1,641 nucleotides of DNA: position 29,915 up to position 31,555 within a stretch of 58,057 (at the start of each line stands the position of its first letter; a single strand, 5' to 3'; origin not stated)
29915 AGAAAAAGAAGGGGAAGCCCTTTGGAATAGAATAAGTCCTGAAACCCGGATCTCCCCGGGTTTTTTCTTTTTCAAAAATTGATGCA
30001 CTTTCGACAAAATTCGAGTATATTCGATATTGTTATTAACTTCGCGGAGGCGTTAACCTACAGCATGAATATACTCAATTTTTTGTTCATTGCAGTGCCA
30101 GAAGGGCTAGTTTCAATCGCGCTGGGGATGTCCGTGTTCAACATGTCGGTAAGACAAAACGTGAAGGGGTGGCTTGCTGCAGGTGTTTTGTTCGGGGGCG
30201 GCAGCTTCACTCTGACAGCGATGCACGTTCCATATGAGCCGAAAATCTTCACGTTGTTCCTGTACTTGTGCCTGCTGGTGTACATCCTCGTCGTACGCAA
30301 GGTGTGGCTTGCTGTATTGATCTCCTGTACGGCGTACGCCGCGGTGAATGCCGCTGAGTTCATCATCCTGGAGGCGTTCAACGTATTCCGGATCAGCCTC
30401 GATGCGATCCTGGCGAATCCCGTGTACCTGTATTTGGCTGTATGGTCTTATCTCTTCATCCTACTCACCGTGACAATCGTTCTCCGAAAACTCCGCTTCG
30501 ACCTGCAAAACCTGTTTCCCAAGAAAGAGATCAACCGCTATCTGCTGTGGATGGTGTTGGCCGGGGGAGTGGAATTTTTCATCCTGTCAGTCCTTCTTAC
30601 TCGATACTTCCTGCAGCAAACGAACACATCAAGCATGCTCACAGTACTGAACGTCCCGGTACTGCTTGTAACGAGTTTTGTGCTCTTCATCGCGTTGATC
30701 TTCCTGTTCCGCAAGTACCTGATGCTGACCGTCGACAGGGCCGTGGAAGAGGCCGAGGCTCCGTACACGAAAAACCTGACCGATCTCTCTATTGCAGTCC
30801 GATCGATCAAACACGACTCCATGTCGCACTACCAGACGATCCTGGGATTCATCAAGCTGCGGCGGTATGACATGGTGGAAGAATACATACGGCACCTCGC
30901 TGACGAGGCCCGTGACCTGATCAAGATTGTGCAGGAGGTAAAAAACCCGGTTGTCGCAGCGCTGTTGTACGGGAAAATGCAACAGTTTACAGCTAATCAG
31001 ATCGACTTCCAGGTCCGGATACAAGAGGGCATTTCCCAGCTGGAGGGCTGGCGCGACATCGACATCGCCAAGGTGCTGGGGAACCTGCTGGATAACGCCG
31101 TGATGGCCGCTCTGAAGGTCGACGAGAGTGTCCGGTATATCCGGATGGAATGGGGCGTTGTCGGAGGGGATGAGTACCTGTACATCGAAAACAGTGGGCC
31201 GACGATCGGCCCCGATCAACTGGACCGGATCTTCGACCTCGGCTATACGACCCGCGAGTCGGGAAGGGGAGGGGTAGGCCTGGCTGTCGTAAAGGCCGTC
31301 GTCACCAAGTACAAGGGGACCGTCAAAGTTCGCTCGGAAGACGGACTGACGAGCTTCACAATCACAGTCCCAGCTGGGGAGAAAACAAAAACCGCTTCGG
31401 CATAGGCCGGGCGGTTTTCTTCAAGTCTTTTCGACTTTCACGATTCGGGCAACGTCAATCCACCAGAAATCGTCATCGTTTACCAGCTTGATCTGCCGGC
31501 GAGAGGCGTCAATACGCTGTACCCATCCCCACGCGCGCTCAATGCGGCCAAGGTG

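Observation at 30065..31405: Orphan AgrC-like histidine kinase with no agrB/agrD in the replicon: possible eavesdropping on a host autoinducing peptide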

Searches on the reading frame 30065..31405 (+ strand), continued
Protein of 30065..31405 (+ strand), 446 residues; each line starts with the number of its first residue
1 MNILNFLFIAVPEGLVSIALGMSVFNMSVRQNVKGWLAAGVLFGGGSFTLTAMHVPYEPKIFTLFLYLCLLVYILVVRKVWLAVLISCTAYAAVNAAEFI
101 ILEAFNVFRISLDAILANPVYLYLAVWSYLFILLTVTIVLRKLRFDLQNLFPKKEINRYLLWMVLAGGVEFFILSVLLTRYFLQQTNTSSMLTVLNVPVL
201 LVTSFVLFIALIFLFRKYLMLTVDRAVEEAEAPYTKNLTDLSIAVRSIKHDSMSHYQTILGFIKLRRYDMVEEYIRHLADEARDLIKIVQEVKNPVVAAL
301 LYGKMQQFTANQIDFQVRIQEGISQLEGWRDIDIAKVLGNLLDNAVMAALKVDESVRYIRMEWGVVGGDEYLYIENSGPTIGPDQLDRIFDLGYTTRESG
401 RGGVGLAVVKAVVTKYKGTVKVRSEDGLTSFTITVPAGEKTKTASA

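Call 49: get_annotated_region(hit=H2, flank=20000)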
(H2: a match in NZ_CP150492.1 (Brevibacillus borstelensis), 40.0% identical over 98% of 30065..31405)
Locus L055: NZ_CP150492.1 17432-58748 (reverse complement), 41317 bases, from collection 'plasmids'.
description: Brevibacillus borstelensis strain S8 plasmid unnamed1, complete sequence
organism: Brevibacillus borstelensis (NCBI taxid 45462)
taxonomy: Bacteria; Bacillota; Bacilli; Bacillales; Paenibacillaceae; Brevibacillus; Brevibacillus borstelensis
host: -; source: single cell,soil; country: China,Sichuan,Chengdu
typing (MOB-suite, as given by PLSDB): non-mobilizable
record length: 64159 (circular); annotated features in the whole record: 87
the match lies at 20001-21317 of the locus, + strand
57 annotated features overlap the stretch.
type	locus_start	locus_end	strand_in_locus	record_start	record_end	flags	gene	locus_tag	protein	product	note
CDS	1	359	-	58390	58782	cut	-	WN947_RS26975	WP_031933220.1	hypothetical protein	-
CDS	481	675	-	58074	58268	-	-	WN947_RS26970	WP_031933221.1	hypothetical protein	-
CDS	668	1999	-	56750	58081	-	dnaB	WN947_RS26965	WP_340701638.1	replicative DNA helicase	GO:0006260 - DNA replication [Evidence IEA]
CDS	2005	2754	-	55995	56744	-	-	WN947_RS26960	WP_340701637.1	helix-turn-helix domain-containing protein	-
CDS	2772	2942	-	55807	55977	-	-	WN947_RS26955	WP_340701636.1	hypothetical protein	-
CDS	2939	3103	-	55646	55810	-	-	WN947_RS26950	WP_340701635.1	hypothetical protein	-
CDS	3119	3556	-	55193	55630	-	-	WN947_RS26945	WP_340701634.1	single-stranded DNA-binding protein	-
CDS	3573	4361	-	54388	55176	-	-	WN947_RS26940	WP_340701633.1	PD-(D/E)XK nuclease-like domain-containing protein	-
CDS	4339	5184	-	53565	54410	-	-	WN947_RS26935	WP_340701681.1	hypothetical protein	-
CDS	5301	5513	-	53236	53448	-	-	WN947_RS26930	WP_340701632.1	hypothetical protein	-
CDS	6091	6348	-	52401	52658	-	-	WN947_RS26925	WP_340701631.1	hypothetical protein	-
CDS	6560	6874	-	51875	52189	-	-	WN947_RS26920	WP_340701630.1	hypothetical protein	-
CDS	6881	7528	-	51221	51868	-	-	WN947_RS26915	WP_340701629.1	Rha family transcriptional regulator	-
CDS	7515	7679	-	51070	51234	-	-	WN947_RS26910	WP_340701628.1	Rha family transcriptional regulator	-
CDS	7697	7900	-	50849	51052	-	-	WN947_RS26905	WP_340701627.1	helix-turn-helix transcriptional regulator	-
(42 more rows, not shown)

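Call 59: search_protein_families(library=phrogs, proteins=[window:30065-31405:+], max_evalue=0.01)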
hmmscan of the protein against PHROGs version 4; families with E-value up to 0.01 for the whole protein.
window:30065-31405:+ (446 aa): 4 families
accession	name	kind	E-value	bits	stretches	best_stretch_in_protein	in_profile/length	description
phrog_857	-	unknown function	4e-18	66.9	1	332-442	353-465/468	-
phrog_10912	-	other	2.4e-08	33.4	1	334-441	855-965/970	kinase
phrog_8137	-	unknown function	5e-06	26.6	1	332-418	463-542/572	-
phrog_5982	-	unknown function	5.7e-06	25.4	1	365-445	770-853/1030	-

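Call 76: find_encoding_contigs(protein=P0023, flank=3000, max_places=6)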
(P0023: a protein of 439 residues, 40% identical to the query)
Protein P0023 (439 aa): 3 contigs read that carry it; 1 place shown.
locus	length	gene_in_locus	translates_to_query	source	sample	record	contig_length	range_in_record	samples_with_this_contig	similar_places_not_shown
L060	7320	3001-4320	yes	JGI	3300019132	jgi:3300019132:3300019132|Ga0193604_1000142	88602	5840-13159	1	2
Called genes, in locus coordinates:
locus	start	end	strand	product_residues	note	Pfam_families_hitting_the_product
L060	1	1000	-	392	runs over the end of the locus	PF13393:tRNA-synt_His, PF00587:tRNA-synt_2b (faint)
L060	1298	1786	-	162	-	PF25084:LbH_EIF2B (weak), PF00132:Hexapep, PF14602:Hexapep_2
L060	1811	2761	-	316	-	PF02603:Hpr_kinase_N, PF07475:Hpr_kinase_C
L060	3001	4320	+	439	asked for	PF14689:SPOB_a, PF02518:HATPase_c, PF14501:HATPase_c_5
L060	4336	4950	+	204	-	PF04647:AgrB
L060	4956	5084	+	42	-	-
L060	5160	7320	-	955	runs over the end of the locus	PF00005:ABC_tran (faint), PF02463:SMC_N (faint), PF03193:RsgA_GTPase (faint), PF13191:AAA_16 (faint), PF13304:AAA_21 (faint), PF13401:AAA_22 (faint), PF17760:UvrA_inter, PF17755:UvrA_DNA-bind, +3 more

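Call 77: predict_structure(alignment_id=A1)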
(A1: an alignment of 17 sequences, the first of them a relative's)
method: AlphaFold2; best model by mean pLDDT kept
length: 446 residues; sequences in the alignment: 17
mean_pLDDT: 79.4   pTM: 0.46
mean pLDDT of the five models: 79.4, 78.2, 77.5, 73.9, 72.8
residues with pLDDT >= 90: 73; 70-90: 295; 50-70: 62; < 50: 16
segments of 3 or more residues with pLDDT < 50: 233-238, 441-446
pLDDT, mean of each block of 10 residues (from residue 1): 80 91 89 91 92 82 90 91 89 85 83 82 89 92 84 79 84 77 62 66 87 88 71 49 57 75 83 75 65 72 75 82 73 83 85 86 84 87 77 59 71 87 87 77 44
secondary structure, 60 per line:
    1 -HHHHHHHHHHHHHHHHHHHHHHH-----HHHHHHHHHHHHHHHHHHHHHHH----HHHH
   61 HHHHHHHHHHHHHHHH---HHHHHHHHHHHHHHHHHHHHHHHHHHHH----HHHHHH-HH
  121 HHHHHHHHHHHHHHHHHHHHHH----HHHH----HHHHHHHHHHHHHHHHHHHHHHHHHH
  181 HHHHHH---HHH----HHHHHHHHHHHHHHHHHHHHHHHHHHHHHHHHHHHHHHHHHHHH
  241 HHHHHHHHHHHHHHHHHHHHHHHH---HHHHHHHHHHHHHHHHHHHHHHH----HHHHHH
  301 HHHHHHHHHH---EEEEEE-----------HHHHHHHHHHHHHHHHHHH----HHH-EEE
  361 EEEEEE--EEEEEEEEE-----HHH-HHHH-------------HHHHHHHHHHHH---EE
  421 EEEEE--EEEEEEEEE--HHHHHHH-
elements in order: H2-24 H30-52 H57-76 H80-107 H112-117 H119-142 H147-150 H155-186 H197-264 H268-290 H295-310 E314-319 H331-349 E358-366 E369-377 H387-390 H404-415 E419-425 E428-436 H439-445

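Call 78: find_encoding_contigs(protein=P0005, flank=2500, max_places=6)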
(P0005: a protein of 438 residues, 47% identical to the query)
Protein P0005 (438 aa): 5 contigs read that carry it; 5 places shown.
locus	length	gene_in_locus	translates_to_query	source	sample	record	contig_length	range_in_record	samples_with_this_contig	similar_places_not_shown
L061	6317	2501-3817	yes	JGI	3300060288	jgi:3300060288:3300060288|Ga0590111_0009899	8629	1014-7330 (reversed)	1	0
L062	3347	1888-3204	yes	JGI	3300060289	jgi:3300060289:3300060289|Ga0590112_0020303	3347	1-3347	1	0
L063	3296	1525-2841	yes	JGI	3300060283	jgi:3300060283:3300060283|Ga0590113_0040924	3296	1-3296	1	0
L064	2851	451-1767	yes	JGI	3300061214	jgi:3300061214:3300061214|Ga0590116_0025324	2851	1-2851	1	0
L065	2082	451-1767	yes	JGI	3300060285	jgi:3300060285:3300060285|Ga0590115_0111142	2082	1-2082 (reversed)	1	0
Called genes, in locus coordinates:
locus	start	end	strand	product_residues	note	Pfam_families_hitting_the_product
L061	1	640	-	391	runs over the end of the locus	PF13393:tRNA-synt_His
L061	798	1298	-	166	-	PF25084:LbH_EIF2B (weak), PF00132:Hexapep, PF14602:Hexapep_2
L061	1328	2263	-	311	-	PF02603:Hpr_kinase_N, PF27840:ScmC (weak), PF07475:Hpr_kinase_C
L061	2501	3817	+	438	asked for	PF14689:SPOB_a (weak), PF02518:HATPase_c, PF14501:HATPase_c_5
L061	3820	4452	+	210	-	PF04647:AgrB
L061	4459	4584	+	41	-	-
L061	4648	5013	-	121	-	PF04020:Phage_holin_4_2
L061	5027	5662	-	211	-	PF01966:HD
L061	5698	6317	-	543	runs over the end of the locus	?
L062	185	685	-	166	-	PF25084:LbH_EIF2B (weak), PF00132:Hexapep, PF14602:Hexapep_2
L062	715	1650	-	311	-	PF02603:Hpr_kinase_N, PF27840:ScmC (weak), PF07475:Hpr_kinase_C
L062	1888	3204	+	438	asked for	PF14689:SPOB_a (weak), PF02518:HATPase_c, PF14501:HATPase_c_5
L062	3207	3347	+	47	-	?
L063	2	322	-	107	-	?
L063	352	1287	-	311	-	PF02603:Hpr_kinase_N, PF27840:ScmC (weak), PF07475:Hpr_kinase_C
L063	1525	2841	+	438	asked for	PF14689:SPOB_a (weak), PF02518:HATPase_c, PF14501:HATPase_c_5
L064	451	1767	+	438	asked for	PF14689:SPOB_a (weak), PF02518:HATPase_c, PF14501:HATPase_c_5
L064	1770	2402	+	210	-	PF04647:AgrB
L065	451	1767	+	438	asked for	PF14689:SPOB_a (weak), PF02518:HATPase_c, PF14501:HATPase_c_5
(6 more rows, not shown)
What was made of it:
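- Tried and rejected: P0005 comes from an unrelated JGI project (call 78).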

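Call 81: fold_search(model_id=the predicted structure, library=pdb)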
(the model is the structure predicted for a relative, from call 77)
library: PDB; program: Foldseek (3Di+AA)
matches with E <= 10: 715; with E <= 0.001: 333
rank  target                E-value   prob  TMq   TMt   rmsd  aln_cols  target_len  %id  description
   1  9jfj_A                3.4e-10  1.00  0.27  0.51  11.9       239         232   22  Crystal structure of the cytoplasmic domain of ZraS in ADP-bound form (released 2025-03-26)
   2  8vc9_F                4.4e-10  1.00  0.29  0.35  22.7       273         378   19  Hybrid response regulator LvrB from Leptospira / phosphorylated REC form (released 2024-12-18)
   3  8vc9_A                4.9e-10  1.00  0.30  0.35  22.7       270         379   19  Hybrid response regulator LvrB from Leptospira / phosphorylated REC form (released 2024-12-18)
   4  8vc9_C                4.9e-10  1.00  0.30  0.35  22.7       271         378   19  Hybrid response regulator LvrB from Leptospira / phosphorylated REC form (released 2024-12-18)
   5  8vc9_B                9.1e-10  1.00  0.30  0.35  22.7       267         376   19  Hybrid response regulator LvrB from Leptospira / phosphorylated REC form (released 2024-12-18)
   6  9jfj_C                1.5e-09  1.00  0.27  0.51  11.4       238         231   24  Crystal structure of the cytoplasmic domain of ZraS in ADP-bound form (released 2025-03-26)
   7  8vc9_D                1.8e-09  1.00  0.29  0.34  22.7       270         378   20  Hybrid response regulator LvrB from Leptospira / phosphorylated REC form (released 2024-12-18)
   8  8vc9_E                2.3e-09  1.00  0.30  0.35  22.9       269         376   20  Hybrid response regulator LvrB from Leptospira / phosphorylated REC form (released 2024-12-18)
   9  7zp0_A                2.5e-09  1.00  0.29  0.58  11.4       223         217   22  Crystal structure of CusS histidine kinase catalytic core from Escherichia coli (released 2022-08-31)
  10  8g3a_D                2.5e-09  1.00  0.28  0.37  14.9       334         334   16  BceAB-S nucleotide free TM state 1 (released 2023-06-21)
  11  3a0t                  2.9e-09  1.00  0.28  0.79   2.1       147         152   20  Catalytic domain of histidine kinase ThkA (TM1359) in complex with ADP and Mg ion (trigonal) (released 2009-10-20)
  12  9jfj_D                5.1e-09  1.00  0.28  0.50  20.6       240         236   23  Crystal structure of the cytoplasmic domain of ZraS in ADP-bound form (released 2025-03-26)
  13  5idm_B                5.7e-09  1.00  0.28  0.67   2.9       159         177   21  Bifunctional histidine kinase CckA (domain, CA) in complex with c-di-GMP and AMPPNP/Mg2+ (released 2016-10-05)
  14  9eut_A                6.6e-09  1.00  0.28  0.18  10.5       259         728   18  Cryo-EM structure of the full-length Pseudomonas aeruginosa bacteriophytochrome in its Pr state (released 2024-09-04)
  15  3dge_A                7.7e-09  1.00  0.30  0.54  11.9       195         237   22  Structure of a histidine kinase-response regulator complex reveals insights into Two-component signaling and a novel c (released 2009-07-07)
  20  6e52_A                1.2e-08  1.00  0.35  0.59   7.0       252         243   18  Chimeric structure of Saccharomyces cerevisiae GCN4 leucine zipper fused to Staphylococcus aureus AgrC cytoplasmic his (released 2019-02-27)
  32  6e95_A                2.2e-08  1.00  0.36  0.62   6.3       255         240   17  Chimeric structure of Saccharomyces cerevisiae GCN4 leucine zipper fused to Staphylococcus aureus AgrC cytoplasmic his (released 2019-02-27)
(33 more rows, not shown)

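Call 86: search_protein_families(library=padloc, proteins=[window:30065-31405:+], max_evalue=0.001)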
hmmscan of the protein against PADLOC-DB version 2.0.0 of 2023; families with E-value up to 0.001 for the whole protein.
window:30065-31405:+ (446 aa): 0 families

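Call 87: search_protein_families(library=pfam, proteins=[P0003, P0010, P0031, P0037, P0072, P0051], max_evalue=0.001)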
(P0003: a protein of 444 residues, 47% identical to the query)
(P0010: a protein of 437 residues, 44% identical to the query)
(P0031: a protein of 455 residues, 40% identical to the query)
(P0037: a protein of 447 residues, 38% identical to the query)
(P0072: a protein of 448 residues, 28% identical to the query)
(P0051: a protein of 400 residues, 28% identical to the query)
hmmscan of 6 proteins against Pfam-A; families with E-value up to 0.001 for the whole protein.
P0003 (444 aa): 3 families
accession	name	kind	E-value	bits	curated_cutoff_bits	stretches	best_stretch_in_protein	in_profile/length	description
PF02518.31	HATPase_c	-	2.6e-17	63.7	26.4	1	341-443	6-108/111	Histidine kinase-, DNA gyrase B-, and HSP90-like ATPase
PF14501.12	HATPase_c_5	-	3e-15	56.4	22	1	336-442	1-101/102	GHKL domain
PF14689.11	SPOB_a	-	2.4e-05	24.3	28.1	1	242-293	5-56/62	Sensor_kinase_SpoOB-type, alpha-helical domain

P0010 (437 aa): 3 families
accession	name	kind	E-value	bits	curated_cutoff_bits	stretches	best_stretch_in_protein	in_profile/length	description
PF02518.31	HATPase_c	-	2.4e-16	60.6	26.4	1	333-437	5-109/111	Histidine kinase-, DNA gyrase B-, and HSP90-like ATPase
PF14501.12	HATPase_c_5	-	2e-14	53.8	22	1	330-436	2-102/102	GHKL domain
PF14689.11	SPOB_a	-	4.2e-09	36.3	28.1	1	235-286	5-56/62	Sensor_kinase_SpoOB-type, alpha-helical domain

P0031 (455 aa): 3 families
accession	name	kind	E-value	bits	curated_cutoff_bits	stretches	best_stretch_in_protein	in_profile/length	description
PF02518.31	HATPase_c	-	1.8e-16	61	26.4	1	334-439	5-110/111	Histidine kinase-, DNA gyrase B-, and HSP90-like ATPase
PF14501.12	HATPase_c_5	-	7.6e-11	42.3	22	1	331-437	2-102/102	GHKL domain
PF14689.11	SPOB_a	-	2.4e-09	37.1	28.1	1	235-286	5-56/62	Sensor_kinase_SpoOB-type, alpha-helical domain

P0037 (447 aa): 3 families
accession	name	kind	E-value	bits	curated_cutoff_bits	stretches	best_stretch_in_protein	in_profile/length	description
PF14501.12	HATPase_c_5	-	1e-16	61.1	22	1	339-438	2-95/102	GHKL domain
PF02518.31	HATPase_c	-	2.1e-16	60.8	26.4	1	342-440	5-103/111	Histidine kinase-, DNA gyrase B-, and HSP90-like ATPase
PF14689.11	SPOB_a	-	1.1e-05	25.4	28.1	1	238-285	6-53/62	Sensor_kinase_SpoOB-type, alpha-helical domain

P0072 (448 aa): 2 families
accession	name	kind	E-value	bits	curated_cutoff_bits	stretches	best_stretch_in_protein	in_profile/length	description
PF14501.12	HATPase_c_5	-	4.5e-13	49.4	22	1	341-446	1-101/102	GHKL domain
PF02518.31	HATPase_c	-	0.00017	22.4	26.4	1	346-431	6-93/111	Histidine kinase-, DNA gyrase B-, and HSP90-like ATPase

P0051 (400 aa): 3 families
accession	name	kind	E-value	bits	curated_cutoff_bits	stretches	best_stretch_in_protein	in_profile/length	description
PF14501.12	HATPase_c_5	-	2.4e-18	66.3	22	1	272-372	1-100/102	GHKL domain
PF14689.11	SPOB_a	-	1.1e-05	25.4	28.1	1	190-228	15-53/62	Sensor_kinase_SpoOB-type, alpha-helical domain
PF02518.31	HATPase_c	-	0.00021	22.1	26.4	1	276-364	5-97/111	Histidine kinase-, DNA gyrase B-, and HSP90-like ATPase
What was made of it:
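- On AgrC-type quorum-sensing receptor kinase: The agr-linked chromosomal relatives give the same mixed pattern (call 87).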

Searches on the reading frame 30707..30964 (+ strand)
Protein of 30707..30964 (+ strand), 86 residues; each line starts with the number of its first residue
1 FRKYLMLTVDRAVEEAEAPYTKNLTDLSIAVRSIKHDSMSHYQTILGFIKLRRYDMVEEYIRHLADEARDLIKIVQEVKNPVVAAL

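Call 74: search_solved_structures(query=window:30707-30964:+, max_evalue=10, show_alignments=2)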
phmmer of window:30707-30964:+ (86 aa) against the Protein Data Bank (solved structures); distinct sequences matched with E-value up to 10: 8.
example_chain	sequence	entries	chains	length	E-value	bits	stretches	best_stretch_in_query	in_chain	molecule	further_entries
9phz_A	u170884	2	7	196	0.068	16.8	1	30-81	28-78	Sporulation initiation phosphotransferase B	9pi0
1ixm_A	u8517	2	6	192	0.072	16.7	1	31-81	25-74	PROTEIN (SPORULATION RESPONSE REGULATORY PROTEIN) | Sporulation initiation phosphotransferase B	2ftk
1f51_A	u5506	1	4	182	0.09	16.4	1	33-81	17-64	SPORULATION INITIATION PHOSPHOTRANSFERASE B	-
3fsm_A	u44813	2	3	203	0.59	13.8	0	45-59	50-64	COVALENT DIMER [L-Ala51, D-Ala51'] HIV-1 PROTEASE | COVALENT DIMER [L-ALA51,D-ALA51'] HIV-1 PROTEASE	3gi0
4eq0_A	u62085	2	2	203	0.9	13.3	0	44-61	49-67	protease, tethered dimer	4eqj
4ep2_A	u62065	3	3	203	1.2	12.8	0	45-61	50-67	protease, tethered dimer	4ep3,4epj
3hlo_A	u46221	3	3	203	1.2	12.8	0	45-59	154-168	'covalent dimer' [Gly51/D-Ala51'] HIV-1 protease | [Gly51;Aib51'] 'covalent dimer' HIV-1 protease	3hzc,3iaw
3ka2_A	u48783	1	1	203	1.2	12.8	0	45-59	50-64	[L-Ala51;Gly51']HIV-1 protease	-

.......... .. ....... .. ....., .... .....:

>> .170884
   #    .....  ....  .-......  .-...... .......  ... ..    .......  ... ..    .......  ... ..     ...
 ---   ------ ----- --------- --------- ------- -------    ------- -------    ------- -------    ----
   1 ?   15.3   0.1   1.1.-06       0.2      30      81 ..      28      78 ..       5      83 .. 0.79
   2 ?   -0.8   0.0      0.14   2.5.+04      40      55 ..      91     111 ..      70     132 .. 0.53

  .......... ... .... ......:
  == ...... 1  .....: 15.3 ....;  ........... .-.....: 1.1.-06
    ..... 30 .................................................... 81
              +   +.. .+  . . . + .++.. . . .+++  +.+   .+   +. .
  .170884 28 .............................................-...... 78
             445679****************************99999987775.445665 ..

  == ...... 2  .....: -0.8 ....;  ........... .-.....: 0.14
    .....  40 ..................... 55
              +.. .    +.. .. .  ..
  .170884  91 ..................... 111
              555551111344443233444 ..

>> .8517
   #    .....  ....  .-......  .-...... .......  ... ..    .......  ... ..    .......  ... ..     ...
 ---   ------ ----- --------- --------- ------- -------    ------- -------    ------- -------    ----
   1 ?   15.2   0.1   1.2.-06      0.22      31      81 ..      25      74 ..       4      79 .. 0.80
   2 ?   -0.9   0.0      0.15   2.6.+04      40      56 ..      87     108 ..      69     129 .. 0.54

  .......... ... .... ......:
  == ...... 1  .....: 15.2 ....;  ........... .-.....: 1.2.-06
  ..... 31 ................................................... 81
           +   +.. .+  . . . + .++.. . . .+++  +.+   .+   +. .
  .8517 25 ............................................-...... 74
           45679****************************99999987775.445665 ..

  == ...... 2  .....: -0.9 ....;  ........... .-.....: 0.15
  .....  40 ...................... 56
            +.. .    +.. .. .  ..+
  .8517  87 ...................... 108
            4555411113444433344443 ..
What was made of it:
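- On AgrC-type quorum-sensing receptor kinase: The DHp alone hits only Spo0B, at E 0.07 (call 74).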
